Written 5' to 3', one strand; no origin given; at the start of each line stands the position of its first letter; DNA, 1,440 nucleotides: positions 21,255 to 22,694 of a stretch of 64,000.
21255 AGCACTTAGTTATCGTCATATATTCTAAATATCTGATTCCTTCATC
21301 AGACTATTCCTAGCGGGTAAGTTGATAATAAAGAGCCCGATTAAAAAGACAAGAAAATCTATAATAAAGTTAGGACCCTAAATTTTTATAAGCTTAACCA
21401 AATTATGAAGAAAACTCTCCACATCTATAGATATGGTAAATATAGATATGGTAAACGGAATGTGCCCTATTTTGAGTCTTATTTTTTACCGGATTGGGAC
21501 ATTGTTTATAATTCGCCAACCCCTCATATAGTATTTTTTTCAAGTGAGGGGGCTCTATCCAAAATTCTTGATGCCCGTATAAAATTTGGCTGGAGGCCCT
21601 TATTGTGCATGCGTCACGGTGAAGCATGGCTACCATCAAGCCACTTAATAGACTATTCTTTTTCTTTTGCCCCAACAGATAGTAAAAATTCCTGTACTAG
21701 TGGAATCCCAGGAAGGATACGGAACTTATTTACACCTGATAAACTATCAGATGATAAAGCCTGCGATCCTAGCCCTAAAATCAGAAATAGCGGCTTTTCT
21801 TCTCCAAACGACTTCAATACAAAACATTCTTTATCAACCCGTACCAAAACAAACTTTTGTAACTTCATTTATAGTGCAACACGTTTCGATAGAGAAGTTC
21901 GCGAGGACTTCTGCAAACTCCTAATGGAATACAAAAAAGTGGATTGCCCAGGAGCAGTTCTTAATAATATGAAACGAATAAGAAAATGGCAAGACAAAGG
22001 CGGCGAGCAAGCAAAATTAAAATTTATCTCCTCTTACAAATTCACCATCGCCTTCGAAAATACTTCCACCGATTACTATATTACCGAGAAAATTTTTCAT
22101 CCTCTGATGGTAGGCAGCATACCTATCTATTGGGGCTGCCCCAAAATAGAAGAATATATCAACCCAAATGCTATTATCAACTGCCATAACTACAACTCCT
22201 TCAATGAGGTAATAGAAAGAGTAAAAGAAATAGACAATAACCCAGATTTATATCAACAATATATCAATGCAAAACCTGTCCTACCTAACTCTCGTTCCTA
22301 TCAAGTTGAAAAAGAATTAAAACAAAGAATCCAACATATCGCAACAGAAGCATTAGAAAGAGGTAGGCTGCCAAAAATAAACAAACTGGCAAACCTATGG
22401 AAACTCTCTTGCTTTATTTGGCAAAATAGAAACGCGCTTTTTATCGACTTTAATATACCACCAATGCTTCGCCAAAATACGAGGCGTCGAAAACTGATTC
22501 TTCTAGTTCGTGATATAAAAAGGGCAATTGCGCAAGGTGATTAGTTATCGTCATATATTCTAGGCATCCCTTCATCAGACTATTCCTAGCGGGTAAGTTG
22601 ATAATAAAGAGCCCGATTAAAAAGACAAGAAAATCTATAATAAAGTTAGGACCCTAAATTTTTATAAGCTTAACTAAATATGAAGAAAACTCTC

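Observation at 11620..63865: Ten glycosyltransferases, mostly of eukaryote-typical families (GT14, GT10, GT92-like), scattered through a housekeeping backbone without glycan-export or sugar-nucleotide genes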

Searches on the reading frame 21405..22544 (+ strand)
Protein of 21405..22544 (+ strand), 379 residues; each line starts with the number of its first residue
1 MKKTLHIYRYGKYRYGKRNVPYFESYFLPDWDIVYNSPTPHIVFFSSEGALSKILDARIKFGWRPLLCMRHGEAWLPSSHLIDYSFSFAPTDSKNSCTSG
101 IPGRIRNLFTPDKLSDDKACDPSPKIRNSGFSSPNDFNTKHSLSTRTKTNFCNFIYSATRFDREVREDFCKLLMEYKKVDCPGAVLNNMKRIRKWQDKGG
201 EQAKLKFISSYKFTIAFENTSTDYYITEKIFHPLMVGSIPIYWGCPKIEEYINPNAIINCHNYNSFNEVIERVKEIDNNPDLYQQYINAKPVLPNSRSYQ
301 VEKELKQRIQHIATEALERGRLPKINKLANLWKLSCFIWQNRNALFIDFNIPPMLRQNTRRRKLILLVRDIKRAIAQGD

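Call 4: search_protein_families(library=pfam, proteins=[window:21405-22544:+], max_evalue=0.01)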
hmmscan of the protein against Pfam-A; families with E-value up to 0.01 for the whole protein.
window:21405-22544:+ (379 aa): 1 family
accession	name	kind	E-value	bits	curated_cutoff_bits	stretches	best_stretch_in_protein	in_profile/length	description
PF00852.26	Glyco_transf_10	-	3.7e-21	76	23.9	1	148-294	4-143/182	Glycosyltransferase family 10 (fucosyltransferase) C-term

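Call 5: find_encoding_contigs(protein=window:21405-22544:+, flank=10000, max_places=6)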
Protein window:21405-22544:+ (379 aa): no gene with exactly this product is on record in the collection.

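Call 6: find_homologous_proteins(query=window:21405-22544:+)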
Query window:21405-22544:+ (379 aa): 970 proteins with E <= 0.001 among 1931 candidates; the best 120 are listed.
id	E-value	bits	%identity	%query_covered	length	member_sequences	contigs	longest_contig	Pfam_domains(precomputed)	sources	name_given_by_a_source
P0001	2.0e-245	832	94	100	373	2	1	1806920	PF00852.27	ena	-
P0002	1.3e-155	536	67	98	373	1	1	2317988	PF00852.27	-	-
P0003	1.2e-150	520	64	98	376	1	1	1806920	PF00852.27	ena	-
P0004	9.9e-124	431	68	78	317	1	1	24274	PF00852.27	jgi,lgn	-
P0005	1.4e-110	388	51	98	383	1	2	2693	PF00852.27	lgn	-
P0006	5.4e-107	376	54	92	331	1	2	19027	PF00852.27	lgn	-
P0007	4.0e-102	360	57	77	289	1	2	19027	PF00852.27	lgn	-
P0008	1.5e-65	240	44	84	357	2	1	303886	PF00852.27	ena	-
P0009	5.2e-65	238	40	82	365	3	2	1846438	PF00852.27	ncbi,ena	-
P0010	2.4e-64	236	43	78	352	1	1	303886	PF00852.27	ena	-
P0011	2.5e-64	236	43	74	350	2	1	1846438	PF00852.27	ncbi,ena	-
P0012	3.7e-64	235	42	75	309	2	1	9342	PF00852.27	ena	-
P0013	4.5e-64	235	43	84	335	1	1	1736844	PF00852.27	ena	-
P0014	1.1e-63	234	39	93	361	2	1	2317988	PF13524.13,PF00852.27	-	-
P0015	1.2e-62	230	41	79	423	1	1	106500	PF00852.27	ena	-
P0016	1.0e-61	227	39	83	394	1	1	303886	PF00852.27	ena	-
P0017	1.3e-61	227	44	76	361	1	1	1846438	PF00852.27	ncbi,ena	-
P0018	3.4e-60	222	43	70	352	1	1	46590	PF00852.27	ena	-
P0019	5.9e-60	221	41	85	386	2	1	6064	PF00852.27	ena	-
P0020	1.0e-59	221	39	85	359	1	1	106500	PF00852.27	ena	-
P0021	1.3e-59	220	39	84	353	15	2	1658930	PF00852.27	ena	-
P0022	1.4e-59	220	41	74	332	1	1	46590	PF00852.27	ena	-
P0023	5.6e-59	218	44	64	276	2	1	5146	PF00852.27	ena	-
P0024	7.1e-59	218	48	55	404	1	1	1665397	PF00852.27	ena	-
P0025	2.7e-58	216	41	75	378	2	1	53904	PF00852.27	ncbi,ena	-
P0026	3.6e-58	215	39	78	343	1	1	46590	PF00852.27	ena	-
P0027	3.7e-58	215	39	87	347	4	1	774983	PF00852.27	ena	-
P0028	3.7e-58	215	39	80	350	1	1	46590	PF00852.27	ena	-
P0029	3.9e-58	215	38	79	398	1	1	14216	PF00852.27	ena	-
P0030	4.1e-58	215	54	47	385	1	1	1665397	PF00852.27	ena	-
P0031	5.1e-58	215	42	67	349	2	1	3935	PF00852.27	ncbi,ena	-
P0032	1.6e-57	213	40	77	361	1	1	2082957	PF00852.27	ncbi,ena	-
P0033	1.9e-56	210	40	77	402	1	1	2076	PF00852.27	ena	-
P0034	1.4e-55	207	42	74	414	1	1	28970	PF00852.27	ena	-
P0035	2.0e-55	206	37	82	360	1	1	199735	PF00852.27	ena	-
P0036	4.7e-55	205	38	83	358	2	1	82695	PF00852.27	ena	-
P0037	8.1e-54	201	37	83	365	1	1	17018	PF00852.27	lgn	-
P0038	1.7e-53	200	41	67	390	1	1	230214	PF00852.27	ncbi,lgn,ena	-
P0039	2.6e-53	199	38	80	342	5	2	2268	PF00852.27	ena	-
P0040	4.2e-53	199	42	75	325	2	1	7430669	PF00852.27,PF18025.8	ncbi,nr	ncbi:alpha-(1,3)-fucosyltransferase FucT [Abditibacteriota bacterium]|nr:alpha-(1,3)-fucosyltransfer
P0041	5.6e-53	198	38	82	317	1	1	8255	PF00852.27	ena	-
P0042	5.9e-53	198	42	78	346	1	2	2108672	PF00852.27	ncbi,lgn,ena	-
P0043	1.1e-52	197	41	71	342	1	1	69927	PF00852.27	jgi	-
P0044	1.7e-52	197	40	76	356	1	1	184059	PF00852.27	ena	-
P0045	3.0e-52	196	41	72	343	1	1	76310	PF00852.27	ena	-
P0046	1.9e-51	193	39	78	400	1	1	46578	PF00852.27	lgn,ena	-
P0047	6.0e-51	192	53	44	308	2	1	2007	PF00852.27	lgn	-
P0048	7.1e-51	191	42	72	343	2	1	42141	PF00852.27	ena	-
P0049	7.3e-51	191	37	78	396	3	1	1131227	PF00852.27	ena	-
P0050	1.4e-50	190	40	73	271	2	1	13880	PF00852.27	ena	-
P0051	1.8e-50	190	40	76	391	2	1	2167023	PF00852.27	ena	-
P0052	2.5e-50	190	38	69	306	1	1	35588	PF00852.27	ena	-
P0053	2.6e-50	190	38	87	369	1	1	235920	PF00852.27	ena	-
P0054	2.7e-50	190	40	71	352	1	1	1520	PF00852.27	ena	-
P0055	3.3e-50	189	40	81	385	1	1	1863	PF00852.27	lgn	-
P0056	4.6e-50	189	38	74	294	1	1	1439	PF00852.27,PF18025.8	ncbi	-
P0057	7.7e-50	188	37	76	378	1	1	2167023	PF00852.27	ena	-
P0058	1.0e-49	188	36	80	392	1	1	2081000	PF00852.27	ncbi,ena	-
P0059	5.4e-49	185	34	89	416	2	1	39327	PF00852.27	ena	-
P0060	5.6e-49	185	38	71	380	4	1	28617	PF00852.27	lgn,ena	-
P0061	8.5e-49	185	38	77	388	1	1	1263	PF00852.27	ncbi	-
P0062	1.2e-48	184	36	84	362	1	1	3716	PF00852.27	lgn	-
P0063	1.2e-48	184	41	74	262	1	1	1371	PF00852.27,PF18025.8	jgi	jgi:hypothetical protein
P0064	2.9e-48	183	40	75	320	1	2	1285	PF00852.27,PF18025.8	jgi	jgi:hypothetical protein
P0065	4.0e-48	182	37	73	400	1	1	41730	PF00852.27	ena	-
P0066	6.0e-48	182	37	82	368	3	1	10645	PF00852.27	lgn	-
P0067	7.2e-48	182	38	74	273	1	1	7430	PF00852.27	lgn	-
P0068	7.5e-48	182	38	70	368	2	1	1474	PF00852.27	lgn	-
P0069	1.0e-47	181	39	75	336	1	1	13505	PF00852.27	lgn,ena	-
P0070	1.5e-47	181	39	75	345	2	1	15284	PF00852.27,PF18025.8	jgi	-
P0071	2.6e-47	180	36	76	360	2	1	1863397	PF00852.27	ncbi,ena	-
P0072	2.7e-47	180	35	90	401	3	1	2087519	PF00852.27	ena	-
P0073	3.3e-47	179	36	79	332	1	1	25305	PF00852.27,PF18025.8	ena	-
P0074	3.8e-47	179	37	73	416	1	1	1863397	PF00852.27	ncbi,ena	-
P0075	4.3e-47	179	51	44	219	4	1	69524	PF00852.27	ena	-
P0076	5.0e-47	179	38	74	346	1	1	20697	PF00852.27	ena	-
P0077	6.1e-47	179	36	73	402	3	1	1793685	PF00852.27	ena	-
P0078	6.4e-47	178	39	69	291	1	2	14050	PF00852.27,PF18025.8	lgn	-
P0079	7.0e-47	178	38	71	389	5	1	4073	PF00852.27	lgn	-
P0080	8.0e-47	178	37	78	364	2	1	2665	PF00852.27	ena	-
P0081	1.2e-46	178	36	75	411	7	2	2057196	PF00852.27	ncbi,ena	-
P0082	1.2e-46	178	37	75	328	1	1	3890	PF00852.27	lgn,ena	-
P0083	2.1e-46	177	43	60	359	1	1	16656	PF00852.27,PF18025.8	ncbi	-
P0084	2.3e-46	177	37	73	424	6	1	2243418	PF00852.27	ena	-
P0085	2.3e-46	177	39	72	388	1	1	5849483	PF00852.27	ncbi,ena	-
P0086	2.8e-46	176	54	42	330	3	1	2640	PF00852.27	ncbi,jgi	jgi:hypothetical protein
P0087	3.0e-46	176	36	73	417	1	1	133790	PF00852.27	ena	-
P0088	3.1e-46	176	37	81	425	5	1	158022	PF00852.27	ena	-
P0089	3.2e-46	176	37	71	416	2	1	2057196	PF00852.27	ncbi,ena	-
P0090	3.9e-46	176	37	74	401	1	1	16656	PF00852.27,PF18025.8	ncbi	-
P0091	3.9e-46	176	34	86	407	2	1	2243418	PF00852.27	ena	-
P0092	4.1e-46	176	40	70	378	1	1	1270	PF00852.27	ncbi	-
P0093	6.9e-46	175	49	42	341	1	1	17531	PF00852.27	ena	-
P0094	9.2e-46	175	39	69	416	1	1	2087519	PF00852.27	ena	-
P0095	9.7e-46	175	36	85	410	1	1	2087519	PF00852.27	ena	-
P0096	1.2e-45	174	34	87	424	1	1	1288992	PF00852.27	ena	-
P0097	1.3e-45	174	38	67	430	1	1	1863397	PF00852.27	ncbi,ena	-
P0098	2.0e-45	174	35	76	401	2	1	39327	PF00852.27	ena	-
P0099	2.3e-45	173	40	69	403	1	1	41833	PF00852.27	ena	-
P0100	3.9e-45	173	37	73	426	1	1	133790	PF00852.27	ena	-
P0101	7.2e-45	172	36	83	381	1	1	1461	PF00852.27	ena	-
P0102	1.3e-44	171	36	73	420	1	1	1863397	PF00852.27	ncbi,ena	-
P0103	1.8e-44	170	37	72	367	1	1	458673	PF00852.27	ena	-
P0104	2.0e-44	170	51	46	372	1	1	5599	PF00852.27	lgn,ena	-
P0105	2.1e-44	170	36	73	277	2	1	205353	PF00852.27,PF18025.8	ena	-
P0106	2.9e-44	170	47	44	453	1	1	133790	PF00852.27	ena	-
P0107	3.3e-44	170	34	80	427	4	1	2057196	PF00852.27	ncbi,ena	-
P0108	3.8e-44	169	34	88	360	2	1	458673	PF00852.27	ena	-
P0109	4.0e-44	169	40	76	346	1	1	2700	PF00852.27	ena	-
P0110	4.6e-44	169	45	52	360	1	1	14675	PF00852.27,PF18025.8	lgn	-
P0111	5.0e-44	169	38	77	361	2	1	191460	PF00852.27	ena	-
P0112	1.3e-43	168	36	79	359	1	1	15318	PF00852.27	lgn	-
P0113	1.6e-43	167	44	51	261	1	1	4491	PF00852.27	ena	-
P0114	1.7e-43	167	50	43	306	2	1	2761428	PF00852.27,PF18025.8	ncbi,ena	-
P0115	1.8e-43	167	55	39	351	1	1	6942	PF00852.27,PF18025.8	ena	-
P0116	2.1e-43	167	40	69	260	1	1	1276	PF00852.27,PF18025.8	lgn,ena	-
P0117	2.4e-43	167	34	78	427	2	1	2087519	PF00852.27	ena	-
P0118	4.1e-43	166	37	81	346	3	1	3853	PF00852.27,PF18025.8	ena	-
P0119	9.8e-43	165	33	84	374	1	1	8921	PF00852.27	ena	-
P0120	1.0e-42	165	50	42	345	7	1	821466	PF00852.27,PF18025.8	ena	-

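Call 7: find_encoding_contigs(protein=P0002, flank=3000, max_places=3)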
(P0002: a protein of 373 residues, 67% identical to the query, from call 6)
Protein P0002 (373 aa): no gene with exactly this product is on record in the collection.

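Call 8: find_encoding_contigs(protein=P0001, flank=10000, max_places=3)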
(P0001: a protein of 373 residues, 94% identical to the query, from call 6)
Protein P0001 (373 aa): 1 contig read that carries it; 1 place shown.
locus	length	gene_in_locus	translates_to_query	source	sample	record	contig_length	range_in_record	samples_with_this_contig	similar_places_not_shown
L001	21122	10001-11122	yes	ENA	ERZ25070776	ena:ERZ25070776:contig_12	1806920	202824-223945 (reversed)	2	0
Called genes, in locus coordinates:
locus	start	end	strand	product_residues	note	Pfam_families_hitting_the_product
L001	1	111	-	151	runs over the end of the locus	PF20227:DUF6586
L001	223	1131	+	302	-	PF02485:Branch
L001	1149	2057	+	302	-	PF02485:Branch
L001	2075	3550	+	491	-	PF00478:IMPDH, PF03060:NMO (faint), PF00571:CBS, PF01070:FMN_dh, PF00571:CBS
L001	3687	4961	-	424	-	PF00909:Ammonium_transp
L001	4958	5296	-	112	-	PF00543:P-II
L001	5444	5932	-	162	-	PF03734:YkuD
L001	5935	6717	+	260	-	PF02698:DUF218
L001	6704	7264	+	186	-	PF01300:Sua5_yciO_yrdC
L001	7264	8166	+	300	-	PF01218:Coprogen_oxidas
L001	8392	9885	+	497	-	PF13541:ChlI, PF01078:Mg_chelatase, PF07728:AAA_5, PF00493:MCM (weak), PF13335:Mg_chelatase_C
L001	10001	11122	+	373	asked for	PF00852:Glyco_transf_10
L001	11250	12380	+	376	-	PF00852:Glyco_transf_10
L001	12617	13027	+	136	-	PF04186:FxsA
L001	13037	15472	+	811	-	PF02737:3HCDH_N, PF00725:3HCDH, PF16113:ECH_2, PF00378:ECH_1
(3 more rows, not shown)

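Call 11: search_protein_families(library=ncbifam, proteins=[window:21405-22544:+], max_evalue=0.00001)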
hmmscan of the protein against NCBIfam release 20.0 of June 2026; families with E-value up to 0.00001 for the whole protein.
window:21405-22544:+ (379 aa): 0 families

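Call 13: list_cluster_members(proteins=[P0009, P0032, P0058, P0071, P0081, P0042, P0038, P0085, P0114, P0025])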
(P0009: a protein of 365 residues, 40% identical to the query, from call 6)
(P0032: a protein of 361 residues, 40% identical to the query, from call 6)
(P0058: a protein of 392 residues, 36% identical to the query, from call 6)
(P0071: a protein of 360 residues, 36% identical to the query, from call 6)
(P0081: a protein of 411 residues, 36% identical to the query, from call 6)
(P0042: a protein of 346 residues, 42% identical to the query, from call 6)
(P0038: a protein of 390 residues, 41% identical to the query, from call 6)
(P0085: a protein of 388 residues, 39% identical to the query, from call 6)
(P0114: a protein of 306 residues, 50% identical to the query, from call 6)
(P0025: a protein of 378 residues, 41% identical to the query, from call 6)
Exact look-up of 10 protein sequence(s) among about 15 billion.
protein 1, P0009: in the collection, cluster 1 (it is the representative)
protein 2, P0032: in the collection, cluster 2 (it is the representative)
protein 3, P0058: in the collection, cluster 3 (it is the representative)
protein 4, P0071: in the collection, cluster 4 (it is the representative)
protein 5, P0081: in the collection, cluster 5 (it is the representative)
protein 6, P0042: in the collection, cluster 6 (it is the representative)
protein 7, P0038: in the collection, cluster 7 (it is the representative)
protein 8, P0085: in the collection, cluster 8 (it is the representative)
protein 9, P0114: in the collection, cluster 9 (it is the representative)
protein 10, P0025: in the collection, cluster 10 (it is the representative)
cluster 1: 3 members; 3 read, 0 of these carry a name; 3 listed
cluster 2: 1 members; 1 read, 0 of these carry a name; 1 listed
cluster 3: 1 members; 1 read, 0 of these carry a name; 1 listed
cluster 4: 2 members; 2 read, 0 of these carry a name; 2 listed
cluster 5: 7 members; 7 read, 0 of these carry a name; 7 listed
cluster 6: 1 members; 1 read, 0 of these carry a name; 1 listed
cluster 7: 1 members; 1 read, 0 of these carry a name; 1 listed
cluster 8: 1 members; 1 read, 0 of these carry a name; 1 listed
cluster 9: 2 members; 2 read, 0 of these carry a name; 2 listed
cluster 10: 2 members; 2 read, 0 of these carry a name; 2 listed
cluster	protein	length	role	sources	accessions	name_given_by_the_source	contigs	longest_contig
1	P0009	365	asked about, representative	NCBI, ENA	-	-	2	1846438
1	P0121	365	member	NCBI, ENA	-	-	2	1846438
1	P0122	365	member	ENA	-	-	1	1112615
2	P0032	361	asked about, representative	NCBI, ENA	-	-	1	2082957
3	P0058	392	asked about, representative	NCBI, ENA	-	-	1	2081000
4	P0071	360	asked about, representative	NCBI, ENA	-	-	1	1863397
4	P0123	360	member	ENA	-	-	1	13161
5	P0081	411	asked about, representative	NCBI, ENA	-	-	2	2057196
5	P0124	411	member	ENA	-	-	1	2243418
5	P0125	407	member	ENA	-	-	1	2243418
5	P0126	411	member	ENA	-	-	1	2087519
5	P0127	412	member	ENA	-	-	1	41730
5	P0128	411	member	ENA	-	-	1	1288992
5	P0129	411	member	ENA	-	-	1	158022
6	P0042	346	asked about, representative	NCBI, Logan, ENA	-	-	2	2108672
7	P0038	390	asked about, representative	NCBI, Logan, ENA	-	-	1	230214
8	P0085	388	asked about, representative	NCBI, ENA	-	-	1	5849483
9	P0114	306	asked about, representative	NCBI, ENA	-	-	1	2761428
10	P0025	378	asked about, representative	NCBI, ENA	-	-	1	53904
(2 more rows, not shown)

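Call 26: find_encoding_contigs(protein=P0009, flank=10000, max_places=2)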
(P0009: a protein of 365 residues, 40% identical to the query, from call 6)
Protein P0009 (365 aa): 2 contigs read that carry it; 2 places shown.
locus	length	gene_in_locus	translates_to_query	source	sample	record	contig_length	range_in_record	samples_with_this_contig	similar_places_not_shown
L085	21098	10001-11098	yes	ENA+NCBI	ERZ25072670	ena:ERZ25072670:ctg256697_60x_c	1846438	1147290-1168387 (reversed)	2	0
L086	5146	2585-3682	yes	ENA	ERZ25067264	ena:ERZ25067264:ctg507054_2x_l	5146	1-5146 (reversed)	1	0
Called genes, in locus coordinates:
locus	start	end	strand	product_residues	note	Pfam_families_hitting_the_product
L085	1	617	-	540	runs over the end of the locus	PF04262:Glu_cys_ligase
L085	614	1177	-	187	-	PF01510:Amidase_2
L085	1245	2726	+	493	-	PF03806:ABG_transport, PF03606:DcuC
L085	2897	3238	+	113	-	-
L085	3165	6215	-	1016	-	PF00873:ACR_tran, PF03176:MMPL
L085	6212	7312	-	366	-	PF25917:BSH_RND (faint), PF25973:BSH_CzcB (weak), PF25989:YknX_C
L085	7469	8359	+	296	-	PF01557:FAA_hydrolase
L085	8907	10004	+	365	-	PF00852:Glyco_transf_10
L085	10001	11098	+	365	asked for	PF00852:Glyco_transf_10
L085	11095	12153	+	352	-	PF00852:Glyco_transf_10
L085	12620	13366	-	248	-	PF00175:NAD_binding_1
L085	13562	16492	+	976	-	PF04879:Molybdop_Fe4S4, PF00384:Molybdopterin, PF01568:Molydop_binding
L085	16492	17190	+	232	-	PF12838:Fer4_7, PF13187:Fer4_9 (weak), PF13237:Fer4_10, PF13247:Fer4_11, PF12838:Fer4_7 (weak), PF00037:Fer4, PF12797:Fer4_2 (weak), PF12837:Fer4_6 (weak), +1 more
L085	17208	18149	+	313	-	PF04976:DmsC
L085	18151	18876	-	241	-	PF07282:Cas12f1-like_TNB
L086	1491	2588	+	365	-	PF00852:Glyco_transf_10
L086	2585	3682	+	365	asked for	PF00852:Glyco_transf_10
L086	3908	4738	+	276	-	PF00852:Glyco_transf_10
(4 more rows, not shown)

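Call 27: find_encoding_contigs(protein=P0081, flank=10000, max_places=2)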
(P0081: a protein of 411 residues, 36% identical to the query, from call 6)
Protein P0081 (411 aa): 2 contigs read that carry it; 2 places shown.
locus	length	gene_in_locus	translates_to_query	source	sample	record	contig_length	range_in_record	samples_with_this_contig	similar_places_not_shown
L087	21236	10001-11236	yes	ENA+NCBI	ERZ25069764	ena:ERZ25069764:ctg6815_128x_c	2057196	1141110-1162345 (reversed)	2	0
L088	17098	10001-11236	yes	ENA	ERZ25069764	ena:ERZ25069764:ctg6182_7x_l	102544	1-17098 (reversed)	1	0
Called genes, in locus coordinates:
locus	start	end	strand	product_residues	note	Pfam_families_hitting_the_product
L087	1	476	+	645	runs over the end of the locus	PF27553:SLT_superhelical (faint), PF14718:SLT_L, PF01464:SLT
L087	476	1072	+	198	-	PF00677:Lum_binding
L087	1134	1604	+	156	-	PF01220:DHquinase_II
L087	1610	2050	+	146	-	PF00364:Biotin_lipoyl, PF25984:BSH_YknX (faint)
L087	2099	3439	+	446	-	PF00289:Biotin_carb_N, PF02222:ATP-grasp (weak), PF02655:ATP-grasp_3, PF02786:CPSase_L_D2, PF07478:Dala_Dala_lig_C, PF02785:Biotin_carb_C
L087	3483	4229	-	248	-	PF00892:EamA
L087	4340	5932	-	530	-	PF01293:PEPCK_ATP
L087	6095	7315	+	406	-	PF00852:Glyco_transf_10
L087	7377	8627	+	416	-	PF00852:Glyco_transf_10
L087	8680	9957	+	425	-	PF00852:Glyco_transf_10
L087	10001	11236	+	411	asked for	PF00852:Glyco_transf_10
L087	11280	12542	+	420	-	PF00852:Glyco_transf_10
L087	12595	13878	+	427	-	PF00852:Glyco_transf_10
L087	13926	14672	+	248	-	PF01863:YgjP-like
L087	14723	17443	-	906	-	PF01734:Patatin, PF00501:AMP-binding, PF13193:AMP-binding_C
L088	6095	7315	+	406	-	PF00852:Glyco_transf_10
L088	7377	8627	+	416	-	PF00852:Glyco_transf_10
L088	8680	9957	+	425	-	PF00852:Glyco_transf_10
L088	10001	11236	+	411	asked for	PF00852:Glyco_transf_10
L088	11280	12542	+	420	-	PF00852:Glyco_transf_10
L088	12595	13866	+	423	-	PF00852:Glyco_transf_10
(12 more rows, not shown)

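Call 29: search_solved_structures(query=window:21405-22544:+, max_evalue=0.01, show_alignments=1)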
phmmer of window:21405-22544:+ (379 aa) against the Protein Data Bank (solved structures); distinct sequences matched with E-value up to 0.01: 5.
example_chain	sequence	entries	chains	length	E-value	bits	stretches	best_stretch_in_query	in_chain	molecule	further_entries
2nzw_A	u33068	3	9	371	1e-15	60.8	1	148-292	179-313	Alpha1,3-fucosyltransferase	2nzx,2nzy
5zoi_A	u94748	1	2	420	1.2e-15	60.6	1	202-292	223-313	Alpha-(1,3)-fucosyltransferase FucT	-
9s6a_A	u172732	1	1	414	1.6e-15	60.2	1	197-294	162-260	Glycoprotein 3-alpha-L-fucosyltransferase A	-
7yro_A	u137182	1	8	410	2.4e-14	56.3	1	208-286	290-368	Fucosyltransferase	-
8d0o_A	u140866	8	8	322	1.3e-11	47.3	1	205-290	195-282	4-galactosyl-N-acetylglucosaminide 3-alpha-L-fucosyltransferase 9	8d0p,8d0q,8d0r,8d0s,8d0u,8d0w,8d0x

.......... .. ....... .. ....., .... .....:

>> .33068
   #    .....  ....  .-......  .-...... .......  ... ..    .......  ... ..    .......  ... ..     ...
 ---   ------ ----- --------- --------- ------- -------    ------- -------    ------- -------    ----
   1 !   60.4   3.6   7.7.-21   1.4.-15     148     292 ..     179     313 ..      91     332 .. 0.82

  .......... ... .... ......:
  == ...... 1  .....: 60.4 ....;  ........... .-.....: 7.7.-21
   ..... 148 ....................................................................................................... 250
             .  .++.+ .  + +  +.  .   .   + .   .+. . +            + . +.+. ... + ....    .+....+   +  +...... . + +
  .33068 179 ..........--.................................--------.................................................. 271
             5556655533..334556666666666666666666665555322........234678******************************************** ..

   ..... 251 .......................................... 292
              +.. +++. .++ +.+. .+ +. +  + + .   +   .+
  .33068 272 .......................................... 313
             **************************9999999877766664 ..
